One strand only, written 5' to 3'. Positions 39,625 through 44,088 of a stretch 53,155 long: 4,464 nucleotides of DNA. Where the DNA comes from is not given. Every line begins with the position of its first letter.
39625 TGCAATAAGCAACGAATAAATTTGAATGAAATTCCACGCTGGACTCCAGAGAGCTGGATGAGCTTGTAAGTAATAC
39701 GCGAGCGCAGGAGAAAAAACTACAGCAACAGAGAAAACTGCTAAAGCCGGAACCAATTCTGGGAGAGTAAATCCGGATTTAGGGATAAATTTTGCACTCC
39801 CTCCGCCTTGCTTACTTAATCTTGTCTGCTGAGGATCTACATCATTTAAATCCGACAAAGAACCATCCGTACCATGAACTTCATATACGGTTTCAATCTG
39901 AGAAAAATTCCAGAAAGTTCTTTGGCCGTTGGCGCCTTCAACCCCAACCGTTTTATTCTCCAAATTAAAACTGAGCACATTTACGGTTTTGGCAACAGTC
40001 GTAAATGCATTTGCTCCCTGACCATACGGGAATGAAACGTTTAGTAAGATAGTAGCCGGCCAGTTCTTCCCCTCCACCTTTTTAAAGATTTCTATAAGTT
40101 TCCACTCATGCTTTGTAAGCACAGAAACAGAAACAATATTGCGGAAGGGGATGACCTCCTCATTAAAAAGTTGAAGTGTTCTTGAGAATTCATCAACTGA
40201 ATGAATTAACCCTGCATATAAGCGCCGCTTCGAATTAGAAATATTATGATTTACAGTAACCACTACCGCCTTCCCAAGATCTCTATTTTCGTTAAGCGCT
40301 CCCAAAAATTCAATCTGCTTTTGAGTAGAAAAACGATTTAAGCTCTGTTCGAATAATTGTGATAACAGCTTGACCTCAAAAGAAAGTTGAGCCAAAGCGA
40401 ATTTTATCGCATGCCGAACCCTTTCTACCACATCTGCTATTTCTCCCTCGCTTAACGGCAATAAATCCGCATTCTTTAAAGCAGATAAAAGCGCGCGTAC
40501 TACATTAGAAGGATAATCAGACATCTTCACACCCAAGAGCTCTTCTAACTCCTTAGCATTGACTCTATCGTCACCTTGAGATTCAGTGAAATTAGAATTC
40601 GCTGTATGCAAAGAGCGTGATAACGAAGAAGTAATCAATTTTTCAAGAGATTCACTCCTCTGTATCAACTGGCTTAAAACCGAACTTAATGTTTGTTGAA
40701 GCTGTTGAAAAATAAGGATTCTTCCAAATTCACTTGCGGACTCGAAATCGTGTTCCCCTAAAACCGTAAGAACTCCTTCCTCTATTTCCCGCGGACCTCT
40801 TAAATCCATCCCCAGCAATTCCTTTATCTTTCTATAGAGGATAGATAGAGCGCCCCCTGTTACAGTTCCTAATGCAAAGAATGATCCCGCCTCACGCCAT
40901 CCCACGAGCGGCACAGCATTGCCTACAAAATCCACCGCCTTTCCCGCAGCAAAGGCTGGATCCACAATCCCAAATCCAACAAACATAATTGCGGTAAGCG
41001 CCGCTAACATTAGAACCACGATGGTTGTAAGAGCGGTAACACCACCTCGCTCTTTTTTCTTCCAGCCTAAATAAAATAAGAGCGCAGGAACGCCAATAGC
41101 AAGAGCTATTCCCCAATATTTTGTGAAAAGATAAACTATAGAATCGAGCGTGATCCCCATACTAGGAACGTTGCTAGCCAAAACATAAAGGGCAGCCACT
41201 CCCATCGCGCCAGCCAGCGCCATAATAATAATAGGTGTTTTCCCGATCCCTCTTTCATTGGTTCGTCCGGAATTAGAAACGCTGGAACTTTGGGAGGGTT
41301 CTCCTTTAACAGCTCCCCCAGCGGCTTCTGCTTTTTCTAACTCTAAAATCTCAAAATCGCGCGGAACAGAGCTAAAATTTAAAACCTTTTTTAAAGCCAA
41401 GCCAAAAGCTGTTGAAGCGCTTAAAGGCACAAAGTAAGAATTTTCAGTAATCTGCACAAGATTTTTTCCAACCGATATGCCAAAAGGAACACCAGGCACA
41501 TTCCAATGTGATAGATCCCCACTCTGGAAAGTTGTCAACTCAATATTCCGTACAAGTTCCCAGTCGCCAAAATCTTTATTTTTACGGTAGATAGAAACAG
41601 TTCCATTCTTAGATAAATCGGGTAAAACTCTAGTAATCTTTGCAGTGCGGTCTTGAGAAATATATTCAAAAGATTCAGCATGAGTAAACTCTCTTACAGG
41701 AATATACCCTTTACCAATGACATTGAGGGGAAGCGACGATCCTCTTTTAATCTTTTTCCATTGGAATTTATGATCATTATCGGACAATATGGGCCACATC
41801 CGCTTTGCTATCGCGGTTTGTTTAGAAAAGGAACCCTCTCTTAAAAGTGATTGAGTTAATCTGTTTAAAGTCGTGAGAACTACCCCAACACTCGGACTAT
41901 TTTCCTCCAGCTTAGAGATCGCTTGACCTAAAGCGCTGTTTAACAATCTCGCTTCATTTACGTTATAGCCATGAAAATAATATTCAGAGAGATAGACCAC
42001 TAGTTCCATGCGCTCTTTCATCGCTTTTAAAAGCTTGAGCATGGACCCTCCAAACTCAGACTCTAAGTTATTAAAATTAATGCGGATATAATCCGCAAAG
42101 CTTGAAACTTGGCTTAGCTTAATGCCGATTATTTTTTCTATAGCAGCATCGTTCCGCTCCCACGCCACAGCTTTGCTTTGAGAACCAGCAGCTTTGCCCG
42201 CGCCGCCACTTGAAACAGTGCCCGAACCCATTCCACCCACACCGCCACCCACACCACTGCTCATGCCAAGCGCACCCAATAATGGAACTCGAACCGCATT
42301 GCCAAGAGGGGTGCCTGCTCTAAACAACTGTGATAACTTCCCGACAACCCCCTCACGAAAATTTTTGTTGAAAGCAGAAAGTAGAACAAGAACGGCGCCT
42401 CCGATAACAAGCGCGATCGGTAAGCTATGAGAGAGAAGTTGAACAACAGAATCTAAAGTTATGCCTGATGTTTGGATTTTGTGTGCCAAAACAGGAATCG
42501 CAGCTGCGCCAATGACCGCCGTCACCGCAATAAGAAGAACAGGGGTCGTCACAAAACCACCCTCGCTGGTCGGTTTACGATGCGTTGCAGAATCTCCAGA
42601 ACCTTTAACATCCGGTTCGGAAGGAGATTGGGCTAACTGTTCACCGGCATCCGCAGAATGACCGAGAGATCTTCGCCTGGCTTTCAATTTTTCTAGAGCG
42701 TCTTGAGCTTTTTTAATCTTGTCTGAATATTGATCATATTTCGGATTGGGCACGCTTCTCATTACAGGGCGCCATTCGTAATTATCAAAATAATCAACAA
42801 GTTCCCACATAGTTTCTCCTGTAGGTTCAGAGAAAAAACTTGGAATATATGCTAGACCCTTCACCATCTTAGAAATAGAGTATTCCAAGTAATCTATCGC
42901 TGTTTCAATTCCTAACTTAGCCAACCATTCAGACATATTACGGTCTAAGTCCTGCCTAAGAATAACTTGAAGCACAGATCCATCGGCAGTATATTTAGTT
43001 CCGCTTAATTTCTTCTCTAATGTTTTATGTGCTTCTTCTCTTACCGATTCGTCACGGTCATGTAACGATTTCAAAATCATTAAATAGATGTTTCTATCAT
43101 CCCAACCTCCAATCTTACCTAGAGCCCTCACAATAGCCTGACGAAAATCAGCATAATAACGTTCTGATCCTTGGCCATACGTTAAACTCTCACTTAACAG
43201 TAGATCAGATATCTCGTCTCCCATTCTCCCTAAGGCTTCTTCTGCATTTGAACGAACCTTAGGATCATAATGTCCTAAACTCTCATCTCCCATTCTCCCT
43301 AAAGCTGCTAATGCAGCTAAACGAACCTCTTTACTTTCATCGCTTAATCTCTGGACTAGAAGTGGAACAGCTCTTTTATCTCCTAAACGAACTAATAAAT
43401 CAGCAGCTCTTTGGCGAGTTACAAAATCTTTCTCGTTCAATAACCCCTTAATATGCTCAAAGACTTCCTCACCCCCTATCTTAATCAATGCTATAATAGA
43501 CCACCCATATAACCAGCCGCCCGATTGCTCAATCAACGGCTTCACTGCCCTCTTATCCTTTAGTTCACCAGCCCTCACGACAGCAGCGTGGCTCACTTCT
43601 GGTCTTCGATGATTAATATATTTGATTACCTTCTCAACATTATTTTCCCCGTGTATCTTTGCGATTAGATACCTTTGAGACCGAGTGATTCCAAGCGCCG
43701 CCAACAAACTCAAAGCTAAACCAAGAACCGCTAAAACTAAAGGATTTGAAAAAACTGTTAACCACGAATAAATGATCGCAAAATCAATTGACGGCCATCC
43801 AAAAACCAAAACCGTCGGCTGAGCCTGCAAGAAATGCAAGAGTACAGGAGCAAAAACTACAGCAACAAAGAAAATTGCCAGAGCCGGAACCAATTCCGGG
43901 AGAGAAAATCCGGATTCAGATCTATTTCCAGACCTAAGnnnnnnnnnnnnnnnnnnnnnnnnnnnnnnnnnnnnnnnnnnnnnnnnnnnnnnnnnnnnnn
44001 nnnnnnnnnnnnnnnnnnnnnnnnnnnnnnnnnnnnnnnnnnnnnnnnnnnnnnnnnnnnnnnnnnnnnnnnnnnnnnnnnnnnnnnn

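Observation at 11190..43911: Seven internal prepilin-type (class III signal) motifs, G|F[TSA]L.E plus a hydrophobic helix, punctuate the two giant proteins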

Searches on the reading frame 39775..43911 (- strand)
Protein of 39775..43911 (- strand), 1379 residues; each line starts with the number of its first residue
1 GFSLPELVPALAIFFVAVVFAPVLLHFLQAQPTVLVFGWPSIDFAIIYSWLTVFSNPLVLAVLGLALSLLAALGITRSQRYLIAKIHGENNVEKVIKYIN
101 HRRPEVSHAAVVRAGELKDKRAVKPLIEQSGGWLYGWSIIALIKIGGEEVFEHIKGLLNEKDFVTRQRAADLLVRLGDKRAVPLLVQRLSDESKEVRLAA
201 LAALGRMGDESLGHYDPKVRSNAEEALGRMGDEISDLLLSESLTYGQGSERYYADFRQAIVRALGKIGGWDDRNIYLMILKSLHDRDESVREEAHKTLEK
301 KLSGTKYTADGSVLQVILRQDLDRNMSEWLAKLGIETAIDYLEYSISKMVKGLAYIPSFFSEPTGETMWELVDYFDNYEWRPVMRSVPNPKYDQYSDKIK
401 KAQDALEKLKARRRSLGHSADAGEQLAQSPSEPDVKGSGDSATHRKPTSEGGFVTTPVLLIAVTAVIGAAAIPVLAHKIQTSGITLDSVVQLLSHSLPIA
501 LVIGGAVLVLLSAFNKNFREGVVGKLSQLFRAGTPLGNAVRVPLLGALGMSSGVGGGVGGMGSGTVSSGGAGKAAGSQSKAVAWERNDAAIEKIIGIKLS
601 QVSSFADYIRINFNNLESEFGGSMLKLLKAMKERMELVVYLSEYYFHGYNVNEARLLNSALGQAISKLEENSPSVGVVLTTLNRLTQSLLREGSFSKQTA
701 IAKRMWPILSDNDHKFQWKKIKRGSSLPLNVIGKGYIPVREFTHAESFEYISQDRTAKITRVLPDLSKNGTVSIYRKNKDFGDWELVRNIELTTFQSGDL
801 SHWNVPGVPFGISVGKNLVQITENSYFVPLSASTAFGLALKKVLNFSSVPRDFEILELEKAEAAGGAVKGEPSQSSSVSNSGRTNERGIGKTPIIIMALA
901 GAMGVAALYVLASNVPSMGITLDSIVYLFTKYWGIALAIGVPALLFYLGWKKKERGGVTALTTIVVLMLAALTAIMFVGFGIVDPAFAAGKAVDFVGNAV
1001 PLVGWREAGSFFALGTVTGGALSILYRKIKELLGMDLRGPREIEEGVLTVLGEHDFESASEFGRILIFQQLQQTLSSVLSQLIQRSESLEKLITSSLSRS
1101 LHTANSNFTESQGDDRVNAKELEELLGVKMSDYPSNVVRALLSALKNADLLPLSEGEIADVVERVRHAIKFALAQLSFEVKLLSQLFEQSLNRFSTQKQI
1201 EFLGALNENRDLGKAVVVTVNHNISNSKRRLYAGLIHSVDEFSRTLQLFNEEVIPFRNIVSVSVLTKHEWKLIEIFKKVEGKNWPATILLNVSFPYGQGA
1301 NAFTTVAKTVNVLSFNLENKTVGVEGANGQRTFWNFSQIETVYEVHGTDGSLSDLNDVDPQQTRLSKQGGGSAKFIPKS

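Call 7: search_protein_families(library=pfam, proteins=[window:39775-43911:-], max_evalue=0.01)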
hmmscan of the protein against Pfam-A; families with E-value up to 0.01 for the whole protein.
window:39775-43911:- (1379 aa): 5 families
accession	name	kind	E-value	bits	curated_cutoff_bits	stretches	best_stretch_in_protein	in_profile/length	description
PF13646.12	HEAT_2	-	2.7e-22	79.3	27.7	1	154-210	5-61/88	HEAT repeats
PF02985.28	HEAT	-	9.1e-11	41.4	23.5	1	182-208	2-28/31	HEAT repeat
PF03130.22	HEAT_PBS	-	2.1e-09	37.4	20.9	0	166-191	2-27/27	PBS lyase HEAT-like repeat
PF13513.12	HEAT_EZ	-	0.00016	22.6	27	1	179-207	27-55/55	HEAT-like repeat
PF14663.11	RasGEF_N_2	-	0.0031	18.3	27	0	182-248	7-69/108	Rapamycin-insensitive companion of mTOR RasGEF_N domain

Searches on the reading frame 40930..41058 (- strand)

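Call 48: search_protein_families(library=pfam, proteins=[window:40930-41058:-], max_evalue=10)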
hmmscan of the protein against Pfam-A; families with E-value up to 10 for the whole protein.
seq(43 aa): 2 families
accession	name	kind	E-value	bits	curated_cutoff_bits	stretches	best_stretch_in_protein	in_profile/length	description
PF20088.4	DUF6480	-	0.039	14.3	25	1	3-31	47-75/78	Family of unknown function (DUF6480)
PF13786.12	DUF4179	-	0.32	11.9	30.1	1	16-38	11-32/94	Domain of unknown function (DUF4179)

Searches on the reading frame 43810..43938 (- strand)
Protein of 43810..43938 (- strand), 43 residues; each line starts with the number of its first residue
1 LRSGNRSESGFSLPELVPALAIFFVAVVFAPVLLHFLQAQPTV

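Call 9: search_protein_families(library=pfam, proteins=[window:43810-43938:-], max_evalue=10)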
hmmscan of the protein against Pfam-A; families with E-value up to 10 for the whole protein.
seq(43 aa): 1 family
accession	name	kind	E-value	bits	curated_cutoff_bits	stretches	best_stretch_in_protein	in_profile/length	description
PF07963.17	N_methyl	-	0.0091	16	21.2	1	6-30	2-26/27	Prokaryotic N-terminal methylation motif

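Call 10: search_protein_families(library=ncbifam, proteins=[window:43810-43938:-], max_evalue=10)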
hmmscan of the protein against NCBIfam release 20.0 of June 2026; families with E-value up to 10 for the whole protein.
seq(43 aa): 2 families
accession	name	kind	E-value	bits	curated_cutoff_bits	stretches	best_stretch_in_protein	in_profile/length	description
TIGR02532.1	IV_pilin_GFxxxE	domain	0.026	14.4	16.3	1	9-26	2-19/24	prepilin-type N-terminal cleavage/methylation domain-containing protein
NF007848.0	PRK10557.1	equivalog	0.11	11.7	120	1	5-40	7-42/192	prepilin peptidase-dependent protein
